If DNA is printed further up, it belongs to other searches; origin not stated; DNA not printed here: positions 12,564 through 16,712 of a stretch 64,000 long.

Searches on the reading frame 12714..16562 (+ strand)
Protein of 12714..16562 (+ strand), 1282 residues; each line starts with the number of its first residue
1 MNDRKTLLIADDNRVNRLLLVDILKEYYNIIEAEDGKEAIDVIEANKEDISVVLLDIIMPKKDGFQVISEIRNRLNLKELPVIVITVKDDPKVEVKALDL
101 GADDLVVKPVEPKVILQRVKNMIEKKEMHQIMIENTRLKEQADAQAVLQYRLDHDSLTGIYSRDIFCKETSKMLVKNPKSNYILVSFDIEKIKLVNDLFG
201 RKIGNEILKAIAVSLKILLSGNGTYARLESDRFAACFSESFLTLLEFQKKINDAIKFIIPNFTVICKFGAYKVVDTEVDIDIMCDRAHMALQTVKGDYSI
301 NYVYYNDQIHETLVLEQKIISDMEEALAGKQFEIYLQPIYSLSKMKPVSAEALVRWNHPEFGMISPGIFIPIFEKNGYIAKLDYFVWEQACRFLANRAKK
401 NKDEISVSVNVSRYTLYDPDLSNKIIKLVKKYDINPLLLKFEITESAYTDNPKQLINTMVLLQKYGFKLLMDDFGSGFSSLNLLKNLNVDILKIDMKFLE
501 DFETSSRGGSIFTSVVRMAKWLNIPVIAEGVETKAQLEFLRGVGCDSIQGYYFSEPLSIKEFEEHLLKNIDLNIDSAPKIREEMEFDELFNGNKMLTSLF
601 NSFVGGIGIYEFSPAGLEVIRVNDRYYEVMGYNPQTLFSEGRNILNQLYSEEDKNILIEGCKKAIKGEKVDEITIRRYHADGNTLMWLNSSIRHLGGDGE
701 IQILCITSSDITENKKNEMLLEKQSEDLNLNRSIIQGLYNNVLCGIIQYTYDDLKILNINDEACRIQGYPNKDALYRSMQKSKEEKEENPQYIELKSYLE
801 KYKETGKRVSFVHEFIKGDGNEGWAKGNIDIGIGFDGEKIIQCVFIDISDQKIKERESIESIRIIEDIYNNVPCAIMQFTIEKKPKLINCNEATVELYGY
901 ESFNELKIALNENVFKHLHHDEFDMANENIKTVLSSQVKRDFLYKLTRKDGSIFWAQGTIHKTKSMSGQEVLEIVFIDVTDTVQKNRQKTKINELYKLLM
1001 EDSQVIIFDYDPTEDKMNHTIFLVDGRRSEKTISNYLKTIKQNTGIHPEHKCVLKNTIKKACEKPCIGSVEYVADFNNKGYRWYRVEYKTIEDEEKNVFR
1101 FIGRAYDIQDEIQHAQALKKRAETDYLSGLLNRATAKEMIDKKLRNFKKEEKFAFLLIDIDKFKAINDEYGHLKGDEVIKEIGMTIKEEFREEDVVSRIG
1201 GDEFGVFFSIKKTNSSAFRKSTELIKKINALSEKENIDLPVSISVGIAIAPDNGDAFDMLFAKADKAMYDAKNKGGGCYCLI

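Call 26: search_protein_families(library=pfam, proteins=[window:12714-16562:+], max_evalue=0.00001)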
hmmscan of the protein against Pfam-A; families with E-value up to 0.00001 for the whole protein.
window:12714-16562:+ (1282 aa): 8 families
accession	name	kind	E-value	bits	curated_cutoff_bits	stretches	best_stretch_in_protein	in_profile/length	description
PF00563.25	EAL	-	5.7e-67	226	31.3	1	322-556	3-236/236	EAL domain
PF00990.26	GGDEF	-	3.2e-55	186.7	23.8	2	1122-1276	1-159/161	Diguanylate cyclase, GGDEF domain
PF00072.30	Response_reg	-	6e-24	84.8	30.2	1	8-120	2-111/111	Response regulator receiver domain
PF08447.18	PAS_3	-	4.5e-20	72.1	25.6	1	888-971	2-83/89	PAS fold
PF13426.13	PAS_9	-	2.9e-14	53.6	27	0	884-981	10-103/103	PAS domain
PF13188.13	PAS_8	-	4.4e-08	33.2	21.8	0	865-919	3-54/65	PAS domain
PF08448.16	PAS_4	-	9.6e-08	32.7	23.1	0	617-715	15-109/110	PAS fold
PF00989.32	PAS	-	3.3e-06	27.5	22.6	0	869-971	7-104/113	PAS fold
